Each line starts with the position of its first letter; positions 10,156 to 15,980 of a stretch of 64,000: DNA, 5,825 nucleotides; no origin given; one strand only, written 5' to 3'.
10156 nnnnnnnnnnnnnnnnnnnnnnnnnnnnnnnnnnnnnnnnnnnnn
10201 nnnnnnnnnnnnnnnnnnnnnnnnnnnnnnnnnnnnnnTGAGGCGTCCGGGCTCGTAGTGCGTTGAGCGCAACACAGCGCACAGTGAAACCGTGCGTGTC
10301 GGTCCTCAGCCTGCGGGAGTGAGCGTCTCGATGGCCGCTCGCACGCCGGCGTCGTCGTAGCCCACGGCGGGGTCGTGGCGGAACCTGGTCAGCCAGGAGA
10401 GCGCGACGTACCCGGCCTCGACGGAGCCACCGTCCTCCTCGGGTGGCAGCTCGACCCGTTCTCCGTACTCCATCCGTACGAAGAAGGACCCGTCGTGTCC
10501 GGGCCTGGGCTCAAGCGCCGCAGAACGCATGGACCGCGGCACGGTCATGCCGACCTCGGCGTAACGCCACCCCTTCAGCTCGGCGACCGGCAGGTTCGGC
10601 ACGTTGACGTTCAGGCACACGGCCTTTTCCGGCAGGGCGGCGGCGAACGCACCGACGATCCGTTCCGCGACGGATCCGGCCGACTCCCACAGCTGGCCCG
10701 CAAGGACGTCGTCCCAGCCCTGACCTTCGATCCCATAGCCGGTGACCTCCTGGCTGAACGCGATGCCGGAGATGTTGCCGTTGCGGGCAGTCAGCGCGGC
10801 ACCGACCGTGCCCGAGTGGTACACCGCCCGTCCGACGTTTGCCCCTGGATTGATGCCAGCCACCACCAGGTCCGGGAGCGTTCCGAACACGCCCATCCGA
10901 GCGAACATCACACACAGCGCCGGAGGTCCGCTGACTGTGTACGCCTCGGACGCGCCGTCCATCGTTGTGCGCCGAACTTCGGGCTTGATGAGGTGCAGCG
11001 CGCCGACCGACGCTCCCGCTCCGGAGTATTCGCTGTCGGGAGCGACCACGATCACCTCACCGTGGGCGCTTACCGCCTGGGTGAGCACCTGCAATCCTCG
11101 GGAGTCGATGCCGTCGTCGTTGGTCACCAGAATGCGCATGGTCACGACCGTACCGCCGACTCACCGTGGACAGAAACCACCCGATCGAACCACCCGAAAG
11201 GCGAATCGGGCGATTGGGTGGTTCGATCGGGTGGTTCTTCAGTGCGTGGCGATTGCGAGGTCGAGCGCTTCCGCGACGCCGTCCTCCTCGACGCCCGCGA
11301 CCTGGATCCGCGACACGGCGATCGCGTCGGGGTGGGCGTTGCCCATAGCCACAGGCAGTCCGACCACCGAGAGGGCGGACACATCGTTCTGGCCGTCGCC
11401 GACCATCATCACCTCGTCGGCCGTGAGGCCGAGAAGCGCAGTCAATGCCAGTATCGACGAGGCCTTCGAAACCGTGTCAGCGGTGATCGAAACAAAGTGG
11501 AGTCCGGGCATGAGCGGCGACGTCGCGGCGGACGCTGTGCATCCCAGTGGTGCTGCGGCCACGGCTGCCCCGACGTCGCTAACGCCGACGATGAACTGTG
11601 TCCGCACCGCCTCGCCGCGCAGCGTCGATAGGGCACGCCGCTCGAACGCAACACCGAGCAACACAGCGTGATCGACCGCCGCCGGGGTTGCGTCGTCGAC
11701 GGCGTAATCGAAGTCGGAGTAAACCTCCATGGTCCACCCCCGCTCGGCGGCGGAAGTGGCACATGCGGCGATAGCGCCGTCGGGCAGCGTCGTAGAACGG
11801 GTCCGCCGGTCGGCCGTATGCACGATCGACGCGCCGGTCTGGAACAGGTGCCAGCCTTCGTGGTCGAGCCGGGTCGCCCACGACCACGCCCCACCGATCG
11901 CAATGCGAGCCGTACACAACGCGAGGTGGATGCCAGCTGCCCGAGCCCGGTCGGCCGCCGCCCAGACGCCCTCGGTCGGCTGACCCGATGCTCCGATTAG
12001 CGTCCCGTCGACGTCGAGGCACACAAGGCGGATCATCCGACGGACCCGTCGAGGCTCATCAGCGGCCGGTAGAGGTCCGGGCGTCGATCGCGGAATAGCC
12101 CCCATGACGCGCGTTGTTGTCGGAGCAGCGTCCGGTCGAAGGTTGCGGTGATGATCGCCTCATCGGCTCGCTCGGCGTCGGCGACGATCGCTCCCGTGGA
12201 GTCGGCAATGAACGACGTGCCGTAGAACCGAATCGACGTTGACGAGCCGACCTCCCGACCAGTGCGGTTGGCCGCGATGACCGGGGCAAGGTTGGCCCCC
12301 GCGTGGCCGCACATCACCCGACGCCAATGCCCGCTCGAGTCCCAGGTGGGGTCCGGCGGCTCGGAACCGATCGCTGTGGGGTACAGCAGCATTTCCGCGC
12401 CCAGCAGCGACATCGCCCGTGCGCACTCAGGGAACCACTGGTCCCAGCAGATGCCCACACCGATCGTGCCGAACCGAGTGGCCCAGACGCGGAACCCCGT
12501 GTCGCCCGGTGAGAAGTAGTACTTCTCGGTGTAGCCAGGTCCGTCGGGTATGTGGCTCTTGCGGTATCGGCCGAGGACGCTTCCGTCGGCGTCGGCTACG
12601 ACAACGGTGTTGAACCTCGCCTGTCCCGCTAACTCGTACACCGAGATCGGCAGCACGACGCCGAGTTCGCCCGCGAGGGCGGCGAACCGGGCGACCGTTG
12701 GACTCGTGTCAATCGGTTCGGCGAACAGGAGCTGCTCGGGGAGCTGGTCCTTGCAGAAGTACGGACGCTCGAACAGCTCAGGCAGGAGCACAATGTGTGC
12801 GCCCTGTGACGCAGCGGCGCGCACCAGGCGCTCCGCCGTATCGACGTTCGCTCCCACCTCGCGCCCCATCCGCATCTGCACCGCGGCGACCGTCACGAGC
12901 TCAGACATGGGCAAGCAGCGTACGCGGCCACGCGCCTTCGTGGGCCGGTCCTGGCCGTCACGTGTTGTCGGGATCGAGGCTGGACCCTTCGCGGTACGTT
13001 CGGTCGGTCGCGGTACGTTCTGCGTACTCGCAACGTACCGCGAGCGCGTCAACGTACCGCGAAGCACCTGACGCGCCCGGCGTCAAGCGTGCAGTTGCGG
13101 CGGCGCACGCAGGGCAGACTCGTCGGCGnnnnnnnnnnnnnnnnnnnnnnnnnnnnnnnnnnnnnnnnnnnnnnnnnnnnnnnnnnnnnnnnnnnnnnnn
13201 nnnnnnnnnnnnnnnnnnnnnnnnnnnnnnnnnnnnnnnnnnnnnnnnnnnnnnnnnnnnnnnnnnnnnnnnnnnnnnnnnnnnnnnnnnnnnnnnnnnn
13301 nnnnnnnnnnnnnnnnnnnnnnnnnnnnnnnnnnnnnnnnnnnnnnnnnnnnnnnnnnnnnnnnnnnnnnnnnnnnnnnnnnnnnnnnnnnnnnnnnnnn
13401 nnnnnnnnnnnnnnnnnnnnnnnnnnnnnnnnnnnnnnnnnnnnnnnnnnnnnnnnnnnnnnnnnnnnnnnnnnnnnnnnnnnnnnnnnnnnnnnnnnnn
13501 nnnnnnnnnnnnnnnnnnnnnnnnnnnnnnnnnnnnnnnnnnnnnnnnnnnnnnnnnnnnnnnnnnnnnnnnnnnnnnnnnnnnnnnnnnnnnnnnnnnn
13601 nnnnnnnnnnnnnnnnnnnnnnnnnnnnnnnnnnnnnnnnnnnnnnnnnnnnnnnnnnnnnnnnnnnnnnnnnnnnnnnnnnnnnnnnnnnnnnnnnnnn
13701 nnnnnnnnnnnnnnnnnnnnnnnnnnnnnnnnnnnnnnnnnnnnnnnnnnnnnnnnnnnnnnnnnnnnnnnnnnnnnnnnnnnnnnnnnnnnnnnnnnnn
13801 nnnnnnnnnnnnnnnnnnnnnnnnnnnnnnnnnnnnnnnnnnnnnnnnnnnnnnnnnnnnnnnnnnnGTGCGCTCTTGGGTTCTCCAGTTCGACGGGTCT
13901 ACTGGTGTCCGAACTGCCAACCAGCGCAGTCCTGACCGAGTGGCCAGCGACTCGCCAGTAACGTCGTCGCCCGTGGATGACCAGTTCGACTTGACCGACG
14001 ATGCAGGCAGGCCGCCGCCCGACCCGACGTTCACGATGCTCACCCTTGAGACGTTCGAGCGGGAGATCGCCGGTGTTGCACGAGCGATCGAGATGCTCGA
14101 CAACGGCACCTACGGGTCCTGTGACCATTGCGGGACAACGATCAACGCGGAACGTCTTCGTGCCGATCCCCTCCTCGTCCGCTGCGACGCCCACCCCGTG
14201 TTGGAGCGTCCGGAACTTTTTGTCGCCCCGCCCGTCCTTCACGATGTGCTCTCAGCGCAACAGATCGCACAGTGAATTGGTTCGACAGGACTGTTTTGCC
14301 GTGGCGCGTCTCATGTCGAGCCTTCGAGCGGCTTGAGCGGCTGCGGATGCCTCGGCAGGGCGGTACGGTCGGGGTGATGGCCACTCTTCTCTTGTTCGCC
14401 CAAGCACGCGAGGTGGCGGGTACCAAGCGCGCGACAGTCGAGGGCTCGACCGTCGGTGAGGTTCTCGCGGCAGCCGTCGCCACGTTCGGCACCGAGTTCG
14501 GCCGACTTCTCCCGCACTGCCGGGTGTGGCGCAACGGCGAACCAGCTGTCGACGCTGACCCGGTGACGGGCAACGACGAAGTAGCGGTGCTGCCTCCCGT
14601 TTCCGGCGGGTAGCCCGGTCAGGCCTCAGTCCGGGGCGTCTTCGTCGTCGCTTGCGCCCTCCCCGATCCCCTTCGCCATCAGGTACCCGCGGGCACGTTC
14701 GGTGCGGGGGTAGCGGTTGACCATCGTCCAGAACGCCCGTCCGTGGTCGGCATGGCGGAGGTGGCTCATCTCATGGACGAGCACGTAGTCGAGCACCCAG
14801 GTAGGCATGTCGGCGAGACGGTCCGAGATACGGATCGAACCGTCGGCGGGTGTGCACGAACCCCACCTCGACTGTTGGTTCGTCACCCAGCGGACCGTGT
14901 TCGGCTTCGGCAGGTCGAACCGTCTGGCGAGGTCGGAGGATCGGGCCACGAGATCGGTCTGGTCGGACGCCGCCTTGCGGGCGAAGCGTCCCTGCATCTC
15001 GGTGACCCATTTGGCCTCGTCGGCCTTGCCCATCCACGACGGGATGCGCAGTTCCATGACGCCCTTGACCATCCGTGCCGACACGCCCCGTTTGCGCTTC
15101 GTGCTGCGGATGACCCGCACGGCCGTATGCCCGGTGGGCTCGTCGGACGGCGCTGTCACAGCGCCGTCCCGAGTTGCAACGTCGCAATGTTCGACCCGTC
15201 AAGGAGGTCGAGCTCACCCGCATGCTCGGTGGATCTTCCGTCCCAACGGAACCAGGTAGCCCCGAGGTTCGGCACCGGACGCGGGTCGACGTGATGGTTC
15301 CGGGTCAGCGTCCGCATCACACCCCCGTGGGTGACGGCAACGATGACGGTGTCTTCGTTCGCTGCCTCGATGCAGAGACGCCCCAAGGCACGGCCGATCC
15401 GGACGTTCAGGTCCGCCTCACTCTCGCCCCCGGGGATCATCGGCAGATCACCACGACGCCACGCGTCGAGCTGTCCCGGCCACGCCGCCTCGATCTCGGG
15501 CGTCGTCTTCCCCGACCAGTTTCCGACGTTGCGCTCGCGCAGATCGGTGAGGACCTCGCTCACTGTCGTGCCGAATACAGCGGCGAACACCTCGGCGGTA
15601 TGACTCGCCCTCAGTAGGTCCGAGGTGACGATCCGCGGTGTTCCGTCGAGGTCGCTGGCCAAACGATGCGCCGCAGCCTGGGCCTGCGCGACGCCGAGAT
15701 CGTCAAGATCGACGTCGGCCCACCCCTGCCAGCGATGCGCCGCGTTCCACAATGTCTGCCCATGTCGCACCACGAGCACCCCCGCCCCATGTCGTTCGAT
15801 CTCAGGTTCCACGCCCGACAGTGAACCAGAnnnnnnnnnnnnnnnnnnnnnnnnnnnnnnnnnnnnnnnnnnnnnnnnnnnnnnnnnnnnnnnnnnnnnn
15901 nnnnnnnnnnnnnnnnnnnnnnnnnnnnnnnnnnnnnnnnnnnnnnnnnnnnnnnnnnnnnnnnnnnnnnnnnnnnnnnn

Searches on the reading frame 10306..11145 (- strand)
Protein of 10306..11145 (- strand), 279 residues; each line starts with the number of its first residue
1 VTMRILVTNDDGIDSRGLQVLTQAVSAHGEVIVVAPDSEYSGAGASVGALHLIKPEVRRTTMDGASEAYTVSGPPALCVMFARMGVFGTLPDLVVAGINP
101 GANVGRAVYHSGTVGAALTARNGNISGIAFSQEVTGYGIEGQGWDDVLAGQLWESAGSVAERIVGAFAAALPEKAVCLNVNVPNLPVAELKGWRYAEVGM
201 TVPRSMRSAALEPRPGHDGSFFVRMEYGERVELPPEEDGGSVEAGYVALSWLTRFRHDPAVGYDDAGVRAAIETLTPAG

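Call 58: search_protein_families(library=pfam, proteins=[window:10306-11145:-], max_evalue=0.001)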
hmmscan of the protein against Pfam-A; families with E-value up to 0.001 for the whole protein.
window:10306-11145:- (279 aa): 1 family
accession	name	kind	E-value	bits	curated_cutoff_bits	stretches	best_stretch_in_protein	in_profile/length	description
PF01975.23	SurE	-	9.6e-47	159.7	22.1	1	5-200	1-184/189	Survival protein SurE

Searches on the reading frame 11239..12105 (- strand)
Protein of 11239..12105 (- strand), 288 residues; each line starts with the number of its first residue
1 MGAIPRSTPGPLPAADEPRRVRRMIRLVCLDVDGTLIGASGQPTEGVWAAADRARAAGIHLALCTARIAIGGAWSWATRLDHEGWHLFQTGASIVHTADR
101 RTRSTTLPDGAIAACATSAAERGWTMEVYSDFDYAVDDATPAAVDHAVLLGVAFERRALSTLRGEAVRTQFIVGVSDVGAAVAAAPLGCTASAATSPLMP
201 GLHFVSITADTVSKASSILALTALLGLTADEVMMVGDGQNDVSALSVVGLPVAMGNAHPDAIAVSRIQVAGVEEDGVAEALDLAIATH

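Call 58: search_protein_families(library=pfam, proteins=[window:11239-12105:-], max_evalue=0.001)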
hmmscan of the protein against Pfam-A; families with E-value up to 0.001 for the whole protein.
window:11239-12105:- (288 aa): 2 families
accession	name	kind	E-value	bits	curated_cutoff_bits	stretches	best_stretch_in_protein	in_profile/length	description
PF08282.18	Hydrolase_3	-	3e-25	89.9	20.9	2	203-281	177-255/255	haloacid dehalogenase-like hydrolase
PF00702.32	Hydrolase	-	1.3e-08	35.9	26.4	1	25-249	1-191/191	haloacid dehalogenase-like hydrolase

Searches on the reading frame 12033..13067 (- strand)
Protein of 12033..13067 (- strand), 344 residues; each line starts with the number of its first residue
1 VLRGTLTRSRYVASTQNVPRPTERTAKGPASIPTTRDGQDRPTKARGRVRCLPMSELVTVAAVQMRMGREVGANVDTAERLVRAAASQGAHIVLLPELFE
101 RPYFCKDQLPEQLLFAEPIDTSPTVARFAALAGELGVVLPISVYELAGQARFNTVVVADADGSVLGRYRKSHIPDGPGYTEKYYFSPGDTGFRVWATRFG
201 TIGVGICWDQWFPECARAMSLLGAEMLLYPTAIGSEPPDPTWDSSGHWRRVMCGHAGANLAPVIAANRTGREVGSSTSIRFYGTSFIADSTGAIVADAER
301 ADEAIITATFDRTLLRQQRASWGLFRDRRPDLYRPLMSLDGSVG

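Call 58: search_protein_families(library=pfam, proteins=[window:12033-13067:-], max_evalue=0.001)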
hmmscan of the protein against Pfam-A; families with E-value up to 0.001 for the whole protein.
window:12033-13067:- (344 aa): 1 family
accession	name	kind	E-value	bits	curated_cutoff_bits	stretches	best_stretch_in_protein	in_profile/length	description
PF00795.27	CN_hydrolase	-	5.3e-53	180.4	23.2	1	59-319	1-255/256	Carbon-nitrogen hydrolase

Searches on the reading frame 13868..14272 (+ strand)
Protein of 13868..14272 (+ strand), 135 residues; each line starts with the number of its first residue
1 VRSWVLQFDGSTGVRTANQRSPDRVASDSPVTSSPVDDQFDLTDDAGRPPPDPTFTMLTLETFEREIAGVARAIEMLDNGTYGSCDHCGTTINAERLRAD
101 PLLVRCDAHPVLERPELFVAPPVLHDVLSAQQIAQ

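Call 44: search_protein_families(library=pfam, proteins=[window:13868-14272:+], max_evalue=0.001)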
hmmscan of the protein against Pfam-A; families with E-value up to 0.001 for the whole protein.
window:13868-14272:+ (135 aa): 1 family
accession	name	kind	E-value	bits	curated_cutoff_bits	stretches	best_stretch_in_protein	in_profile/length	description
PF01258.23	zf-dskA_traR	-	4.1e-06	27.1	24.9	1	80-106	1-27/36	Prokaryotic dksA/traR C4-type zinc finger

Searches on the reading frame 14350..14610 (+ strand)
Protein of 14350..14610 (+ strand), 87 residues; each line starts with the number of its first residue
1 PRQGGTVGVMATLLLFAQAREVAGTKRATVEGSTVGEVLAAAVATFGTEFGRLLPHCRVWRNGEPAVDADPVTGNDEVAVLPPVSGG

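Call 44: search_protein_families(library=pfam, proteins=[window:14350-14610:+], max_evalue=0.001)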
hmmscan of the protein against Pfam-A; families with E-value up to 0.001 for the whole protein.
window:14350-14610:+ (87 aa): 1 family
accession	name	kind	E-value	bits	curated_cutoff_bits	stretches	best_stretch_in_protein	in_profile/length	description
PF02597.26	ThiS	-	3.4e-12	47.2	22.5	1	14-87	2-76/76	ThiS family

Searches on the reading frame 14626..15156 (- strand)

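Call 44: search_protein_families(library=pfam, proteins=[window:14626-15156:-], max_evalue=0.001)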
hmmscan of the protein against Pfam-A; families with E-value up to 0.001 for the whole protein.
window:14626-15156:- (176 aa): 1 family
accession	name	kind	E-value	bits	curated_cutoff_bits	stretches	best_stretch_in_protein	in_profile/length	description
PF01863.23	YgjP-like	-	1.8e-23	84.1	26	1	56-157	105-202/207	YgjP-like, metallopeptidase domain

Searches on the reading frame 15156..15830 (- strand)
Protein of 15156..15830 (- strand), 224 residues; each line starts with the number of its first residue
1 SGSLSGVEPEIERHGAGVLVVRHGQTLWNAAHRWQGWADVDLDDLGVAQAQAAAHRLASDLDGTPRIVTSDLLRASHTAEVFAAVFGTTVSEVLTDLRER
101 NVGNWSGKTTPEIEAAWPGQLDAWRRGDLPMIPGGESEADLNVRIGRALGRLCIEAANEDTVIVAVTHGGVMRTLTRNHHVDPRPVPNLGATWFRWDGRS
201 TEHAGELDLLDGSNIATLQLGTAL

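Call 44: search_protein_families(library=pfam, proteins=[window:15156-15830:-], max_evalue=0.001)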
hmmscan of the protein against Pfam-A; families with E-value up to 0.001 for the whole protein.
window:15156-15830:- (224 aa): 1 family
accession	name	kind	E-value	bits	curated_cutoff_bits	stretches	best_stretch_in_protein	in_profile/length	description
PF00300.27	His_Phos_1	-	2.7e-42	145.1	21.7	1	19-178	2-157/194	Histidine phosphatase superfamily (branch 1)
